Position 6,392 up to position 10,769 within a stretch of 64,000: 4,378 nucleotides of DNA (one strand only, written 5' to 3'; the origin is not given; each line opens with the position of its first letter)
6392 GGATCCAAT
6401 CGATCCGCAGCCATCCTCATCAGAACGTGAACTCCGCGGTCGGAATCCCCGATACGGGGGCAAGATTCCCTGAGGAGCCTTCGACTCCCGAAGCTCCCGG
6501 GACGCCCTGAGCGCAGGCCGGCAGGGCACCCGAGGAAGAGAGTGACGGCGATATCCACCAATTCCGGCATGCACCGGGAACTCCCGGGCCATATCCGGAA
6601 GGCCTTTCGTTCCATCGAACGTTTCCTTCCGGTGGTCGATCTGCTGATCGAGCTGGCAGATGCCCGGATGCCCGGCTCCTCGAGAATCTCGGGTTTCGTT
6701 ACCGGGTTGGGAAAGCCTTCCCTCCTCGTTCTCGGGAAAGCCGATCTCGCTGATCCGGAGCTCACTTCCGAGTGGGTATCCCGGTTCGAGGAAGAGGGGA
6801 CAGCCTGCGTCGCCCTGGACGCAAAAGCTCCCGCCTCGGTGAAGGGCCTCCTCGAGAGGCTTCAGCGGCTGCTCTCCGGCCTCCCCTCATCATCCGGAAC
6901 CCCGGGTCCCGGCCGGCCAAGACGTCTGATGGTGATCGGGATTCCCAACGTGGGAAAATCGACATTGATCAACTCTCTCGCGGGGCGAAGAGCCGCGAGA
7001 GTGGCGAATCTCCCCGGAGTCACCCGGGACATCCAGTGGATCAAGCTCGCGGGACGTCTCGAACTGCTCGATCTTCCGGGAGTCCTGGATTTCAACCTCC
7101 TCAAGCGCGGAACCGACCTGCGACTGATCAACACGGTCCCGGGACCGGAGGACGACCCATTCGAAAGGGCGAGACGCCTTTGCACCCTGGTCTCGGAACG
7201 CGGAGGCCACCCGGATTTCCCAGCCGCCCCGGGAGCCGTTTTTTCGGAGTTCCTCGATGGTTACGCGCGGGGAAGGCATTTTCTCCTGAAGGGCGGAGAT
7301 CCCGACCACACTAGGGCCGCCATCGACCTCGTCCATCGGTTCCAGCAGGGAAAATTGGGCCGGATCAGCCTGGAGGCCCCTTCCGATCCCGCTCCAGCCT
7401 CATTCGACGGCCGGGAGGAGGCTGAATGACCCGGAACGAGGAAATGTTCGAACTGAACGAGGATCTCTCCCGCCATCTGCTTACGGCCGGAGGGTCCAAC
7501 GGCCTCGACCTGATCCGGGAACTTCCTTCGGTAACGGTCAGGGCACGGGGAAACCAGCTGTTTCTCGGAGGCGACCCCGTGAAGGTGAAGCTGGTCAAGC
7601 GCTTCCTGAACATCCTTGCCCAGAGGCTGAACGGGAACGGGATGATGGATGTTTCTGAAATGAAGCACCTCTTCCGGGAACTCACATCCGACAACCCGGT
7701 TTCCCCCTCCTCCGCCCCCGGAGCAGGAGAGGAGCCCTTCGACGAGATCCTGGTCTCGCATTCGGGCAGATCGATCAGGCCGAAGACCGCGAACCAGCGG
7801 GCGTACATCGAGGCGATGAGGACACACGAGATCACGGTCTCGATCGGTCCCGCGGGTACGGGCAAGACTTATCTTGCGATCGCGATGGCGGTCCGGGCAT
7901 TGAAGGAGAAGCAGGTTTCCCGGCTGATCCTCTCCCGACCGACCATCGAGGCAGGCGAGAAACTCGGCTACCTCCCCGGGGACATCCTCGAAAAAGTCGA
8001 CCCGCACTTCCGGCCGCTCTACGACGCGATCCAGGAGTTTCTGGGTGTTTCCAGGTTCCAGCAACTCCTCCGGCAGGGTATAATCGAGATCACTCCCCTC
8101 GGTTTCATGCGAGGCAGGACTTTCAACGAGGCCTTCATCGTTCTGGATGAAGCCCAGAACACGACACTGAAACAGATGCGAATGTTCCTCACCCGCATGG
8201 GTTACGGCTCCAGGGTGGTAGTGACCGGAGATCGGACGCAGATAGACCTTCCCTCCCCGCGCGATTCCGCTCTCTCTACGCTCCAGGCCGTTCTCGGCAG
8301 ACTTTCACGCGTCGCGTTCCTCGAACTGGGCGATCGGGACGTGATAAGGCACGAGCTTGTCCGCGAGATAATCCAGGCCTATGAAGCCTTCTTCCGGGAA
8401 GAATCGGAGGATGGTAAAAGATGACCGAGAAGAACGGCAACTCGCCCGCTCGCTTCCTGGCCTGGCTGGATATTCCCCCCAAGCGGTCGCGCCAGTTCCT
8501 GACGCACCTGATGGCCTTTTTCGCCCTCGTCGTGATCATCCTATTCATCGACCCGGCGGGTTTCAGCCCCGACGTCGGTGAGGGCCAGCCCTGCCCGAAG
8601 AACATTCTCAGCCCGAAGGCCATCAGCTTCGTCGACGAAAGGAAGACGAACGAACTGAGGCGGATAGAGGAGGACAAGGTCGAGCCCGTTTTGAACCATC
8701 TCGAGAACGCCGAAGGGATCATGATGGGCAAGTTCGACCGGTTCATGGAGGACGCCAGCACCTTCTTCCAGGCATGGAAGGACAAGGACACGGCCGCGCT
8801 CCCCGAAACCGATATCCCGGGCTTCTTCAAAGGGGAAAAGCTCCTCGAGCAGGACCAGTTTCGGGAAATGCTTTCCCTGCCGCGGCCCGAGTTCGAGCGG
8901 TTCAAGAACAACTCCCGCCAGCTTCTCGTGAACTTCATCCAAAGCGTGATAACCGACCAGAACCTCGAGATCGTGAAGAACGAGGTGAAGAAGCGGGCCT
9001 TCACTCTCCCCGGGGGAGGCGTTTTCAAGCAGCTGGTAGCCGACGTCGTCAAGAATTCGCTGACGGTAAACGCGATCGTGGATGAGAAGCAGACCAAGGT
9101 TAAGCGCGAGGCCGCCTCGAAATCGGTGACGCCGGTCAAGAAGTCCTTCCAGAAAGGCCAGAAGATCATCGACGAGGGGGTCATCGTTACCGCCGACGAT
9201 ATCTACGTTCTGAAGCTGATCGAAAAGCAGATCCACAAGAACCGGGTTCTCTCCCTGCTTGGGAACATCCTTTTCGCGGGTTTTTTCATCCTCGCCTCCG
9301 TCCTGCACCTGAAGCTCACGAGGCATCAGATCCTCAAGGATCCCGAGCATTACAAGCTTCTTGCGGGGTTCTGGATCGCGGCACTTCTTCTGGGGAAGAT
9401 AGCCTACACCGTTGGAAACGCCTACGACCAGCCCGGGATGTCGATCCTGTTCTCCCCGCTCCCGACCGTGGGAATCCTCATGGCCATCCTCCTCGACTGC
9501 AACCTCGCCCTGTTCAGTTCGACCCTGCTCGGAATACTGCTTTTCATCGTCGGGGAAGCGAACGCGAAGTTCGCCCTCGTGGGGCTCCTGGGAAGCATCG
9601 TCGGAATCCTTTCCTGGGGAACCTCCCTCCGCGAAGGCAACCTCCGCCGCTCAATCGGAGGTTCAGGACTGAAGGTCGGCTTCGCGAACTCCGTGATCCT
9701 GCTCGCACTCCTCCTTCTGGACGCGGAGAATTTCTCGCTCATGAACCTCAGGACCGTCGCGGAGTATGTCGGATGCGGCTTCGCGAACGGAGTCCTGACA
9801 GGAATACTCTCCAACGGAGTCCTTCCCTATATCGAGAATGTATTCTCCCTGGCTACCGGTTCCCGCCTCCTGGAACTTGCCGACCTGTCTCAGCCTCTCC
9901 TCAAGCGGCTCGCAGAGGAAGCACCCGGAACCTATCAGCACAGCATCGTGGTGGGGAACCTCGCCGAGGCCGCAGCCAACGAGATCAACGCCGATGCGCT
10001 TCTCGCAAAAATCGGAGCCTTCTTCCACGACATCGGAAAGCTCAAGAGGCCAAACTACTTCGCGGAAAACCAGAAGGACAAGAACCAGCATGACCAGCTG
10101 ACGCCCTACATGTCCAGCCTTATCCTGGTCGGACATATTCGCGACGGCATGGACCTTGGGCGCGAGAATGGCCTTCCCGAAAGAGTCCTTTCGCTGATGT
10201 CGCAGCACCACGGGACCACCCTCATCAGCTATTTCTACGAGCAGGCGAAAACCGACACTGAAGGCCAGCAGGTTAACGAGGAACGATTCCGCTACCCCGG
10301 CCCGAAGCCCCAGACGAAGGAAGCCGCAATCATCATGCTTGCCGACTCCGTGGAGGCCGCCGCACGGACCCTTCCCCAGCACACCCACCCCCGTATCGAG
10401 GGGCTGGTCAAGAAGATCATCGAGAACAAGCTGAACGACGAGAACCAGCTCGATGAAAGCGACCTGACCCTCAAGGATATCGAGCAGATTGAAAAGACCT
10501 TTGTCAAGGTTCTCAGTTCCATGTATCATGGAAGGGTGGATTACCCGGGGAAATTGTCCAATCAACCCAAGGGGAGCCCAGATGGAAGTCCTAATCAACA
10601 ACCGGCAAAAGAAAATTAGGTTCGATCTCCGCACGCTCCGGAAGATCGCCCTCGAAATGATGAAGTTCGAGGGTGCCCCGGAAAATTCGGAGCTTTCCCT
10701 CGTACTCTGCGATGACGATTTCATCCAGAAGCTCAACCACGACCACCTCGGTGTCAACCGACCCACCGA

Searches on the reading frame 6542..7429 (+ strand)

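Call 83: search_protein_families(library=pfam, proteins=[window:6542-7429:+], max_evalue=0.0001)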
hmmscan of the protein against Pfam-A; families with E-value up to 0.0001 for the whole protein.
window:6542-7429:+ (295 aa): 3 families
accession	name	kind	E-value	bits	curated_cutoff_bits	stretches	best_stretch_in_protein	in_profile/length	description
PF01926.29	MMR_HSR1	-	4.5e-17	62.6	21.9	1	129-183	2-58/113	50S ribosome-binding GTPase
PF02421.24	FeoB_N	-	1.6e-10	41.1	27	1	129-184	3-60/156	Ferrous iron transport protein B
PF03193.22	RsgA_GTPase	-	1.8e-06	28.4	30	0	129-183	109-170/174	RsgA GTPase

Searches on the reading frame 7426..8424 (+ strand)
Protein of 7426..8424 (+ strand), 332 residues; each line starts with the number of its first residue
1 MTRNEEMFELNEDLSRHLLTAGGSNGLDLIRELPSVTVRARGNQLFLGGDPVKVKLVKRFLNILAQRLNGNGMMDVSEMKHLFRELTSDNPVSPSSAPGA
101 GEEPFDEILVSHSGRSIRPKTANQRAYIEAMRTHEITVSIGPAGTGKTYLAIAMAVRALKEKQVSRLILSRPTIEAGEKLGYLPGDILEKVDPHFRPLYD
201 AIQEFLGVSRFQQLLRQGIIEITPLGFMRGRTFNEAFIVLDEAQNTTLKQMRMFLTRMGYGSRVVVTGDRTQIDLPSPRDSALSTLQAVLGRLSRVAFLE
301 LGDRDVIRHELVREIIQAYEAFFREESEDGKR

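Call 83: search_protein_families(library=pfam, proteins=[window:7426-8424:+], max_evalue=0.0001)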
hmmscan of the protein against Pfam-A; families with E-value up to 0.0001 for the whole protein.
window:7426-8424:+ (332 aa): 4 families
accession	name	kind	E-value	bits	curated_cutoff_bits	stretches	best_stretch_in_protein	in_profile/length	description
PF02562.22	PhoH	-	4e-86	288.2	27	1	117-320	2-205/205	PhoH-like protein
PF13604.12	AAA_30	-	8.9e-10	39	27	1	122-273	4-128/191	AAA domain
PF13245.12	AAA_19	-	6.8e-08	33.2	25.1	1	124-273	1-129/134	AAA domain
PF01695.23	IstB_IS21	-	4.8e-05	23.4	24.1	1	125-161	83-119/238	IstB-like ATP binding protein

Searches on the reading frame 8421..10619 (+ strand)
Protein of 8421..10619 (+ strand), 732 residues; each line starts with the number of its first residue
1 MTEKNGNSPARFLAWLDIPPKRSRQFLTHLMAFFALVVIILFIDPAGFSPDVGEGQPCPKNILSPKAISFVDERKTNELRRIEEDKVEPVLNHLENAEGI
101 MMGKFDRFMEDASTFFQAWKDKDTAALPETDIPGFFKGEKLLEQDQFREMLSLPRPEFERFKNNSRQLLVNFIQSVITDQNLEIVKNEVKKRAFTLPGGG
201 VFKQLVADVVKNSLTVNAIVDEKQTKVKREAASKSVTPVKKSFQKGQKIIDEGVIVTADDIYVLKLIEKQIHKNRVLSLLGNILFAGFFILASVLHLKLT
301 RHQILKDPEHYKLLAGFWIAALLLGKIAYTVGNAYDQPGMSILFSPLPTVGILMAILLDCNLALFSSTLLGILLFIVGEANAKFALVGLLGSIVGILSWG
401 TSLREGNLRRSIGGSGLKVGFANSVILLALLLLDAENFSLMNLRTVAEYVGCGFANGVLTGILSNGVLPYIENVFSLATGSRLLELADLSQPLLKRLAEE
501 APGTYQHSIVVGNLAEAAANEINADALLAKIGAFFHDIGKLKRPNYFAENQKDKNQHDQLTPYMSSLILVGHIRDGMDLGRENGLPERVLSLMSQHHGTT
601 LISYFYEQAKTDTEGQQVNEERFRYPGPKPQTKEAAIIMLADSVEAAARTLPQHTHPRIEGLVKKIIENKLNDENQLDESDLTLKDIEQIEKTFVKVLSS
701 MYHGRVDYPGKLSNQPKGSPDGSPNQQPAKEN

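Call 83: search_protein_families(library=pfam, proteins=[window:8421-10619:+], max_evalue=0.0001)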
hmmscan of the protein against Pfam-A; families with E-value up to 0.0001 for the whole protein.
window:8421-10619:+ (732 aa): 3 families
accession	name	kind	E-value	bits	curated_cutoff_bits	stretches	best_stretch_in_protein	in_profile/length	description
PF07697.16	7TMR-HDED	-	7.4e-32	111.6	27.6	1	54-267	2-220/224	7TM-HD extracellular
PF07698.17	7TM-7TMR_HD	-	1.5e-24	87.4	29.4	1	277-479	2-190/190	7TM receptor with intracellular HD hydrolase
PF01966.28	HD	-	1.6e-16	61.1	22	1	504-646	1-115/116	HD domain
